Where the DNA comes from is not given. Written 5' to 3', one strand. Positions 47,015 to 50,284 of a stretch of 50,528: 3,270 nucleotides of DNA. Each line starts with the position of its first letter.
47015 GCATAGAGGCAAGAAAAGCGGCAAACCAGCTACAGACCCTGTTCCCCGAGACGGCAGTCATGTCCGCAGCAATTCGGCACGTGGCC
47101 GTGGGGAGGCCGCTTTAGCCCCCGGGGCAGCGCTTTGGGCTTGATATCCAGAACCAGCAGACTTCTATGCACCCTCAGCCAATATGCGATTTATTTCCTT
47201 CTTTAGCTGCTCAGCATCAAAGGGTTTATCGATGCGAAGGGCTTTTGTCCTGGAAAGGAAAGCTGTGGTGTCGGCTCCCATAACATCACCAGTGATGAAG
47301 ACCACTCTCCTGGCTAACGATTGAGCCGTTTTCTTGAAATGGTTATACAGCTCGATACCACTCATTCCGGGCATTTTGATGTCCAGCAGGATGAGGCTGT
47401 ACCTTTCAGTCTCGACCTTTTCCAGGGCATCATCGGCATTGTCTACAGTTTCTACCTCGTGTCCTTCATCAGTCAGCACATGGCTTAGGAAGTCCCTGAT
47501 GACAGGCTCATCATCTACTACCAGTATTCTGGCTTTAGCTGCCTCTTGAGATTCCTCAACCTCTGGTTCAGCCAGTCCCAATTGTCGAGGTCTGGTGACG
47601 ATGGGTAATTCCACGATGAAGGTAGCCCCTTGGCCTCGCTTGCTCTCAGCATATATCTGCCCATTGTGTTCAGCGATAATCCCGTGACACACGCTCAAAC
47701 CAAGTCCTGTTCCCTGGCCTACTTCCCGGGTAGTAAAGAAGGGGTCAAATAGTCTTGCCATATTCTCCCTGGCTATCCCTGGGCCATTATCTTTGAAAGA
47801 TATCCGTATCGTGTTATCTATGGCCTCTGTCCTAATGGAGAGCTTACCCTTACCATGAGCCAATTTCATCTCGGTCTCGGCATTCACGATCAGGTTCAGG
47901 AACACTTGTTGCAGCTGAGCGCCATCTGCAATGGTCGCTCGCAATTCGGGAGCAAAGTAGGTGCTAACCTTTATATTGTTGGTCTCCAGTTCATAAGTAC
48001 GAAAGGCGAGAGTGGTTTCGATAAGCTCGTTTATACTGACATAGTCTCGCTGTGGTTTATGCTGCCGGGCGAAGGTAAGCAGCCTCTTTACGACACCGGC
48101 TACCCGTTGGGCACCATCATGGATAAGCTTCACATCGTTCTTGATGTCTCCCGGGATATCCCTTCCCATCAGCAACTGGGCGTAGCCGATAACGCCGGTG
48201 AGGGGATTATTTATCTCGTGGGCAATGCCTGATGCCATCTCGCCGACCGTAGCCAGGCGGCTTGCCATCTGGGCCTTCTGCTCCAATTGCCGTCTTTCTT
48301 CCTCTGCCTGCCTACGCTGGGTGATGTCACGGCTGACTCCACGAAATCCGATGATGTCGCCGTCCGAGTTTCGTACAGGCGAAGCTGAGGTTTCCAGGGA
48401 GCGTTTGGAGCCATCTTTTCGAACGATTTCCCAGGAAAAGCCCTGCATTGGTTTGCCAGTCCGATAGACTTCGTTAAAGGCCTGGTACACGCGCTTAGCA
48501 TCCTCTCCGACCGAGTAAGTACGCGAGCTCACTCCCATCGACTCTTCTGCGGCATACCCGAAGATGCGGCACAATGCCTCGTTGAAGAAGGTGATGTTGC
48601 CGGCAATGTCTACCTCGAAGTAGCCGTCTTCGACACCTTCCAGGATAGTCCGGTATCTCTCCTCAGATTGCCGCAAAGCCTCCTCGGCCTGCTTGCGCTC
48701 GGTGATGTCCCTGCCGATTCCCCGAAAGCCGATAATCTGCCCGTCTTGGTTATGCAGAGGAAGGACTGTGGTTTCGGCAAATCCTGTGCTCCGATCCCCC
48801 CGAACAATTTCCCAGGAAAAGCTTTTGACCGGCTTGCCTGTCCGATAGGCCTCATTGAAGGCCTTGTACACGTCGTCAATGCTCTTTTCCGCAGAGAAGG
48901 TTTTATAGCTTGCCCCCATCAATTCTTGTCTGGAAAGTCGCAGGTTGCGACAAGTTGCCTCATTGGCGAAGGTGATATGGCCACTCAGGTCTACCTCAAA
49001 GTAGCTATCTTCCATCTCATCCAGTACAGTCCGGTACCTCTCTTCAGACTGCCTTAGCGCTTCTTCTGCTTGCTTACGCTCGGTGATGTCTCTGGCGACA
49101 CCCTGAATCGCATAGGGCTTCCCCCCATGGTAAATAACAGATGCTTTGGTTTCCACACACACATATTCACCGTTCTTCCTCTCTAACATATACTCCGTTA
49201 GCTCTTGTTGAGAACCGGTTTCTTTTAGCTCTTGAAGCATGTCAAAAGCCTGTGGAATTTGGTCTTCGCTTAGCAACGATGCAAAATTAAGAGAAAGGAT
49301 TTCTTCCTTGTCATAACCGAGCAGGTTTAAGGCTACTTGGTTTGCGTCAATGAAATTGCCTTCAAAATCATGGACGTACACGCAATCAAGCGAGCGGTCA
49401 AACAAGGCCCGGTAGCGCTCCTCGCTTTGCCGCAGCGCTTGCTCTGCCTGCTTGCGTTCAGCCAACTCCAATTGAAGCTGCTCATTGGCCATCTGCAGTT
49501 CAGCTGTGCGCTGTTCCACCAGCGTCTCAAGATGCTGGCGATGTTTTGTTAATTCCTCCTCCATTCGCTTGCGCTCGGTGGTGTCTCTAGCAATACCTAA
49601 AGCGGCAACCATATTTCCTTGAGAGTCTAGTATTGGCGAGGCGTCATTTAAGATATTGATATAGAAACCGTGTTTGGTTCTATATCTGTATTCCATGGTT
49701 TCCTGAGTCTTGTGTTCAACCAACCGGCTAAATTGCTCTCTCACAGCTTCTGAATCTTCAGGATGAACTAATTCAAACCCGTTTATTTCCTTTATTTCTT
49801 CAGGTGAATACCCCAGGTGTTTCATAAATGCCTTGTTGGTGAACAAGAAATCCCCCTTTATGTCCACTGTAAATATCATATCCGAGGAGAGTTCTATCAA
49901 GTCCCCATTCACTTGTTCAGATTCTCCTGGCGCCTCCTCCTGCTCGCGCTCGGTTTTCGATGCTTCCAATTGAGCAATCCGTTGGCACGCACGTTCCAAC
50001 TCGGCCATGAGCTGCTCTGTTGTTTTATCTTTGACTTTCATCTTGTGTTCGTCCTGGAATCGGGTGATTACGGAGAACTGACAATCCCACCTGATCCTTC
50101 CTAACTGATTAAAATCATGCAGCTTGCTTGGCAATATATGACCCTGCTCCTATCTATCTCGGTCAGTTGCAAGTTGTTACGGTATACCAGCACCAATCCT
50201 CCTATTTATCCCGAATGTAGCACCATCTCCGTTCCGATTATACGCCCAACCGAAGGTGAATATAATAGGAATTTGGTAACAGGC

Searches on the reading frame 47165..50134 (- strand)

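Call 37: search_protein_families(library=pfam, proteins=[window:47165-50134:-], max_evalue=0.00001)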
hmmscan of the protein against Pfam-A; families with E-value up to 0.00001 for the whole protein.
window:47165-50134:- (989 aa): 10 families
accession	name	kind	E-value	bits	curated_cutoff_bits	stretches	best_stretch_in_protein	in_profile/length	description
PF00989.32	PAS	-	3.1e-64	214.5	22.6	4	492-604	1-113/113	PAS fold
PF13426.13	PAS_9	-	2.8e-58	195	27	4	503-606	2-103/103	PAS domain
PF08448.16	PAS_4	-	7.6e-57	190.7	23.1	4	499-609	2-110/110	PAS fold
PF08447.18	PAS_3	-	1.7e-50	169.6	25.6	3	97-181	2-88/89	PAS fold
PF13188.13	PAS_8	-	2.1e-27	94.5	21.8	1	492-534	1-44/65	PAS domain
PF02518.31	HATPase_c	-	2.4e-25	89.6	26.4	1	737-845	2-109/111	Histidine kinase-, DNA gyrase B-, and HSP90-like ATPase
PF00072.30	Response_reg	-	6.1e-23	81.6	30.2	1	870-981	1-110/111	Response regulator receiver domain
PF00512.31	HisKA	-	1.8e-12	47.5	26.9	1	631-691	3-63/66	His Kinase A (phospho-acceptor) domain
PF14598.12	PAS_11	-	1.1e-11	45.1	25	0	85-161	3-79/109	PAS domain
PF24820.1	Diguanyl_cycl_sensor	-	1.2e-06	28.8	28.1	0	251-334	8-96/109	Diguanylate cyclase-like sensor domain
